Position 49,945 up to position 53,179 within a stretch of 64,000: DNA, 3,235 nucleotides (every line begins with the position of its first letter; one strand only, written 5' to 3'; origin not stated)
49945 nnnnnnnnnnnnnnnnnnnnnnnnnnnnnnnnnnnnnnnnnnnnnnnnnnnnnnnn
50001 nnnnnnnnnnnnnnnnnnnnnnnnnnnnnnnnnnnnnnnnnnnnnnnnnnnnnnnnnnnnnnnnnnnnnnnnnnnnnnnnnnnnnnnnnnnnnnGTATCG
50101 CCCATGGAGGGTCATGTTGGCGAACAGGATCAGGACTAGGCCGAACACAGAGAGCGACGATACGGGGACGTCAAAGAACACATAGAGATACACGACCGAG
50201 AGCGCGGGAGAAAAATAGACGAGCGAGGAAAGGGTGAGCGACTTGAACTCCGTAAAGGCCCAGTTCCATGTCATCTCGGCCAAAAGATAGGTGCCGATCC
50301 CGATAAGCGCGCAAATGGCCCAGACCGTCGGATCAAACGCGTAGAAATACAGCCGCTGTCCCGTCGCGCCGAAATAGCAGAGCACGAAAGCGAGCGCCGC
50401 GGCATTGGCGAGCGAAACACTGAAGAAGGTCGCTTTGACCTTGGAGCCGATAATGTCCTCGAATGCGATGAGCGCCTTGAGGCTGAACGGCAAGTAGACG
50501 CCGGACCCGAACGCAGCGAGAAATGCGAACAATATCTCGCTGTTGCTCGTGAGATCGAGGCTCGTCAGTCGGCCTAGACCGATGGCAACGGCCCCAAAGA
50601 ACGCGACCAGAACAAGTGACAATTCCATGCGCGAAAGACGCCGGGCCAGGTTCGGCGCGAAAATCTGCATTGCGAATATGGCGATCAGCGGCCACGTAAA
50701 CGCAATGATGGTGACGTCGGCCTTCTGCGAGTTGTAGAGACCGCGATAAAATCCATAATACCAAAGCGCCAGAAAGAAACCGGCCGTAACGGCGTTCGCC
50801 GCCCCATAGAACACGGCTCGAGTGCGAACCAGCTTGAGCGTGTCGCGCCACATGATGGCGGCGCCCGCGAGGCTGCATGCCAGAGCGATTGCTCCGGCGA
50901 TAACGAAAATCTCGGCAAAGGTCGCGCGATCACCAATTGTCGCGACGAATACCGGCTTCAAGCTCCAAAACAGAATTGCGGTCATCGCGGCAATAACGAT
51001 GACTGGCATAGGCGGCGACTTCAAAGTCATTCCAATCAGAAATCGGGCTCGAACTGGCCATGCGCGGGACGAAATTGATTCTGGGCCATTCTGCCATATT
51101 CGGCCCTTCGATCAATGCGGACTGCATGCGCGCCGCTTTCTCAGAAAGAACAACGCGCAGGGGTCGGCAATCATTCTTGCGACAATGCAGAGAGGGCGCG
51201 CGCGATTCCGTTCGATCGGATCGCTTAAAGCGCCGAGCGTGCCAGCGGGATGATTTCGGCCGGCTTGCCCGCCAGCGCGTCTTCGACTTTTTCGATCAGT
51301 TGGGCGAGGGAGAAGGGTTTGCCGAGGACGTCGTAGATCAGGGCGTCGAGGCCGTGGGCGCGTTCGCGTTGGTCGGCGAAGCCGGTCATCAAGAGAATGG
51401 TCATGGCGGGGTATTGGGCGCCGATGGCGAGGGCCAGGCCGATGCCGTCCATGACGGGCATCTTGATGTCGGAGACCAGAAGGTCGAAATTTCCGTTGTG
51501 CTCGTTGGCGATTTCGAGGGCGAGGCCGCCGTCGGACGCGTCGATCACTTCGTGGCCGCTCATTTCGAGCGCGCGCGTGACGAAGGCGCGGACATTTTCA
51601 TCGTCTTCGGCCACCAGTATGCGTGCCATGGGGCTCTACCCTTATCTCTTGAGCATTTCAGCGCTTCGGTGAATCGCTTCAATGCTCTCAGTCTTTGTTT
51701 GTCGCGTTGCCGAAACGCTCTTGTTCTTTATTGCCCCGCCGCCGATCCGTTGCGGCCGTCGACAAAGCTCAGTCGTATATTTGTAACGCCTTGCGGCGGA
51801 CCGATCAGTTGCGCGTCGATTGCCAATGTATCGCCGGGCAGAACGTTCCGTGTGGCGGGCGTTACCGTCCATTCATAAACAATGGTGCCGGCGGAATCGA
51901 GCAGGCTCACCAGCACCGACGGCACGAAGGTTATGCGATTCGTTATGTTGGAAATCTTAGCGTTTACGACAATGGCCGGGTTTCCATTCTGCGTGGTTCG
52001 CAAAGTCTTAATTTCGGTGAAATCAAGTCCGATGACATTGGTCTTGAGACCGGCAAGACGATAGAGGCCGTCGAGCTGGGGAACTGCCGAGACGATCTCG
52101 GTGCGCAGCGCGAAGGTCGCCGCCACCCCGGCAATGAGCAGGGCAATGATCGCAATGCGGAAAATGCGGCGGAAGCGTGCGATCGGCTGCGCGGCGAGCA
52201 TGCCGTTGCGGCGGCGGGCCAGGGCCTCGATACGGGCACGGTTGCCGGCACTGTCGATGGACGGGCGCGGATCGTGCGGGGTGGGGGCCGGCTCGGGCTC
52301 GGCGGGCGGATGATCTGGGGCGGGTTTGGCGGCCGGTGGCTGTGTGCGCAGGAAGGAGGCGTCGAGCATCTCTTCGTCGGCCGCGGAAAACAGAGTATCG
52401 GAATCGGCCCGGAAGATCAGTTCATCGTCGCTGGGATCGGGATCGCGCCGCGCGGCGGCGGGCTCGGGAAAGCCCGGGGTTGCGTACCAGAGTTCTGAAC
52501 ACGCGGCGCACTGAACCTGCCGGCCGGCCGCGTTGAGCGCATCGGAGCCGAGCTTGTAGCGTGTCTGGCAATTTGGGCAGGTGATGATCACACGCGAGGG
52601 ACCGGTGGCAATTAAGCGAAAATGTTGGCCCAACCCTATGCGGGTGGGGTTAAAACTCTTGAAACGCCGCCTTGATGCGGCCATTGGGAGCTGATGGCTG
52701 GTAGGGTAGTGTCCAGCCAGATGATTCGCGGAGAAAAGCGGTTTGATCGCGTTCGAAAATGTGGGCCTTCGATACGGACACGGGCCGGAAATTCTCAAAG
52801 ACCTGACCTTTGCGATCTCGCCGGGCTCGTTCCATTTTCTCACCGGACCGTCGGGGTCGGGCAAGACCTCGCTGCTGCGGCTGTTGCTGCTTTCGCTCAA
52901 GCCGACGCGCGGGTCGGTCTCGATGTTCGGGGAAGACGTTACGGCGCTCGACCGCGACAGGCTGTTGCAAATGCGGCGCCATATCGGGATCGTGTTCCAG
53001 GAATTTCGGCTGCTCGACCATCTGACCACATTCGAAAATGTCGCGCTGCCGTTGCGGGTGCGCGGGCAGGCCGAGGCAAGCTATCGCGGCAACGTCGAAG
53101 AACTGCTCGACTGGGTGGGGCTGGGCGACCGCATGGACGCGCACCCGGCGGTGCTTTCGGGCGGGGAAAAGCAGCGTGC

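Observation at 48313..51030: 905-aa fusion of a DMT/EamA-like transporter body with a periplasmic OpuAC-type binding domain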

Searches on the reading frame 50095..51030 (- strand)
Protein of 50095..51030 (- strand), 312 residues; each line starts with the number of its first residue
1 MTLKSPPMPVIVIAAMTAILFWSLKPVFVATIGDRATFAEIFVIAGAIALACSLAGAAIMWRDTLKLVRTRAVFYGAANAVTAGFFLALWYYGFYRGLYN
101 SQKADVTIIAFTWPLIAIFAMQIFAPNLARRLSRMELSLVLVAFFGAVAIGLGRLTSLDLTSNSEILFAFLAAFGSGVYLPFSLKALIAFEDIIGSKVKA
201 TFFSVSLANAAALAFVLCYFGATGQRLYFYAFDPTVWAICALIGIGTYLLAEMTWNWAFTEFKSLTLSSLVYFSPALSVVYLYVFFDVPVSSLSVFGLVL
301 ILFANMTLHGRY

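Call 64: search_solved_structures(query=A5, max_evalue=10, show_alignments=2)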
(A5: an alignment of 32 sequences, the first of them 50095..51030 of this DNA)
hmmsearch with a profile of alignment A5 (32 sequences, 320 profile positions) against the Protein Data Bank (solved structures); distinct sequences matched with E-value up to 10: 4.
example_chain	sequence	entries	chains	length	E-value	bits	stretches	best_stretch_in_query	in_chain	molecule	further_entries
5i20_A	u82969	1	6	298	2e-18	70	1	8-311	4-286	Uncharacterized protein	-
7b0k_A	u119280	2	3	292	7.9e-05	25.3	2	8-150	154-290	Drug/metabolite transporter (DMT) superfamily permease | LicB protein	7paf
4rg5_A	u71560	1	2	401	1.1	11.7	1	43-100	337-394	Maltose-binding periplasmic protein, Survival Motor Neuron protein chimera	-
9gsd_A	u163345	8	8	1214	1.1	11.6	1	209-249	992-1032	Plasma membrane calcium-transporting ATPase 2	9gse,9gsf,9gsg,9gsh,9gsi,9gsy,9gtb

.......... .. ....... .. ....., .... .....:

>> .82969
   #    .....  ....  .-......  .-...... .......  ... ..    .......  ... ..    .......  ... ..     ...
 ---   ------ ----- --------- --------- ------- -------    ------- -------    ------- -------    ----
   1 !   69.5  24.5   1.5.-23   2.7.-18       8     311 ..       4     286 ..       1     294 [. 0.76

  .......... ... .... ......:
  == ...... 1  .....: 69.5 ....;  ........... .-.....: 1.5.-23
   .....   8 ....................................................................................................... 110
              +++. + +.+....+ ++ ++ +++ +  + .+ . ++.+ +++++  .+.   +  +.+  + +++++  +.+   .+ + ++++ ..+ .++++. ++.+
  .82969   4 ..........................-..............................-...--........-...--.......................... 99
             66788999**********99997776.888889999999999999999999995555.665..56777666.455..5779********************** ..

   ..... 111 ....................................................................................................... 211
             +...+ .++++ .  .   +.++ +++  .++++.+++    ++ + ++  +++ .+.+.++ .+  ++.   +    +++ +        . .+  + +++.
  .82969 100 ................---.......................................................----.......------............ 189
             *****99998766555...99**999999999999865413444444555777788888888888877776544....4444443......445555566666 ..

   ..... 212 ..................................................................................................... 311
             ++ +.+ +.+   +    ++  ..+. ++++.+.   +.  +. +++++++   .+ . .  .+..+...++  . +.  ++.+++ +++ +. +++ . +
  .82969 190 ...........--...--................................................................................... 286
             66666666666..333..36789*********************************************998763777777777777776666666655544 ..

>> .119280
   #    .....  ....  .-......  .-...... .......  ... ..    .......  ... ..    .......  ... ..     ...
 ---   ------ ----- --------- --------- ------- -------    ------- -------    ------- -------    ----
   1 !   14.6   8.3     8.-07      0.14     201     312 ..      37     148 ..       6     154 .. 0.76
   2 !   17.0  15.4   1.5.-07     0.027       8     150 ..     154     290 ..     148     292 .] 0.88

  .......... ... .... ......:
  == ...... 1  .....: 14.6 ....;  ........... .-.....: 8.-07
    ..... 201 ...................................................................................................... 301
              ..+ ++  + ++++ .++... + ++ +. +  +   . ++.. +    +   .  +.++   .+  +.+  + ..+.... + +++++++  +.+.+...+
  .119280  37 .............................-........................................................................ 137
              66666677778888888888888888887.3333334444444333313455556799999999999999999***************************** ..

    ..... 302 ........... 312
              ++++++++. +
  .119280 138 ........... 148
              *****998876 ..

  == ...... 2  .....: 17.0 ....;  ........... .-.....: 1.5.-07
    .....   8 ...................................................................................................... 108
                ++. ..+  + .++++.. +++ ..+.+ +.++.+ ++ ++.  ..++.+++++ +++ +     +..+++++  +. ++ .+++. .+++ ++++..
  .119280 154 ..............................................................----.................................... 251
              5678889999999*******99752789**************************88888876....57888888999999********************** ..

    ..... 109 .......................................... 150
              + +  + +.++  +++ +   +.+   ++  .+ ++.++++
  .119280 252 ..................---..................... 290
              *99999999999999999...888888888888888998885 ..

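Call 65: search_protein_families(library=ncbifam, proteins=[window:50095-51030:-], max_evalue=0.1)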
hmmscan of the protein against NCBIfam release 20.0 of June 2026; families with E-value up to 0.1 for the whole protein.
window:50095-51030:- (312 aa): 0 families

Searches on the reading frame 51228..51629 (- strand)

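Call 83: search_protein_families(library=ncbifam, proteins=[window:51228-51629:-], max_evalue=0.00001)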
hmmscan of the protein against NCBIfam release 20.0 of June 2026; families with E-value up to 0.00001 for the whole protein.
window:51228-51629:- (134 aa): 65 families (the best 25 are shown)
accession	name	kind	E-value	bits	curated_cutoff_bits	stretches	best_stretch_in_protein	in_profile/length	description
NF046022.1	RespRegCpdRBruc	equivalog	1.2e-27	96.3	180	1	1-120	1-118/120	cell cycle two-component system response regulator CpdR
NF046020.1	HisKinCckABruc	equivalog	1e-25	89.8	1000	1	2-119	750-867/868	cell cycle histidine kinase CckA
NF046026.1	HisKinCckACaul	equivalog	7.4e-19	67.3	1000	1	2-120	559-677/678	cell cycle histidine kinase CckA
NF010076.0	PRK13557.1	subfamily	1.3e-16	60.1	631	1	3-121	417-535/540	histidine kinase famiy protein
NF008469.0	PRK11361.1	equivalog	2.3e-16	59.5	714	1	2-119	5-120/461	acetoacetate metabolism transcriptional regulator AtoC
TIGR01818.1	ntrC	equivalog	8.7e-16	57.8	558.6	1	4-122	1-117/463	nitrogen regulation protein NR(I)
NF053512.1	nitric_RR_NosR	exception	1.1e-15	57.6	400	1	4-120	1-116/422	response regulator c-di-GMP phosphodiesterase, NosR family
NF045944.1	ResRegRpaBCyano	equivalog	1.3e-15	57.4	330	1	5-117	1-110/229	response regulator transcription factor RpaB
NF033120.0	vanR_FM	exception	1.4e-15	57.6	460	1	3-118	5-117/231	vancomycin resistance response regulator transcription factor, VanR-F/VanR-M family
NF041733.1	resp_reg_CseB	equivalog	4e-15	55.8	350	1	3-118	2-114/228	two-component system response regulator CseB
NF007005.1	PRK09468.1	equivalog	1.8e-14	53.7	331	1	2-125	4-125/237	osmolarity response regulator transcription factor OmpR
TIGR01387.1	cztR_silR_copR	subfamily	9.4e-14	51.6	279.2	1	4-119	1-114/218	heavy metal response regulator transcription factor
NF012023.0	PRK15479.1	equivalog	1.9e-13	50.5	337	1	3-115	2-112/224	transcriptional regulator TctD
NF041734.1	resp_reg_RppA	equivalog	2.6e-13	49.9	250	1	3-116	2-115/229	two-component system response regulator RppA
NF006900.1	PRK09390.1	equivalog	4.4e-13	49.2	255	1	3-121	6-122/203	response regulator FixJ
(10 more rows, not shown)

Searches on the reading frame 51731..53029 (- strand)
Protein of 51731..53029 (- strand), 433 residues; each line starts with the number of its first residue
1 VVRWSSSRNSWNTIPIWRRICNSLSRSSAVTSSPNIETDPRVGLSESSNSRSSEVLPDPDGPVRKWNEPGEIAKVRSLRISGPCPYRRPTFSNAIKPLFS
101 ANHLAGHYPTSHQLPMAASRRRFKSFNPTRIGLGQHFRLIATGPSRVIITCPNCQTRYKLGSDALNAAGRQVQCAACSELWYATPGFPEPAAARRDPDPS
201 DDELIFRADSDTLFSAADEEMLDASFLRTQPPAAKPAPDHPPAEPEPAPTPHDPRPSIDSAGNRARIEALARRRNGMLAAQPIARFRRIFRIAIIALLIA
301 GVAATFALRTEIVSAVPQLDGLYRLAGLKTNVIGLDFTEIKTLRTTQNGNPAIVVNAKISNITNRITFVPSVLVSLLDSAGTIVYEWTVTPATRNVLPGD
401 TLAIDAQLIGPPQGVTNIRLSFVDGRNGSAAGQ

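Call 83: search_protein_families(library=ncbifam, proteins=[window:51731-53029:-], max_evalue=0.00001)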
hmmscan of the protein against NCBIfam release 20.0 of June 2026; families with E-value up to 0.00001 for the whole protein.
window:51731-53029:- (433 aa): 1 family
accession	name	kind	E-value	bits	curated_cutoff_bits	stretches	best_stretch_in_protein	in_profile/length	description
TIGR02098.1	MJ0042_CXXC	domain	4.7e-11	42.2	20.9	1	148-183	2-37/38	MJ0042-type zinc finger domain-containing protein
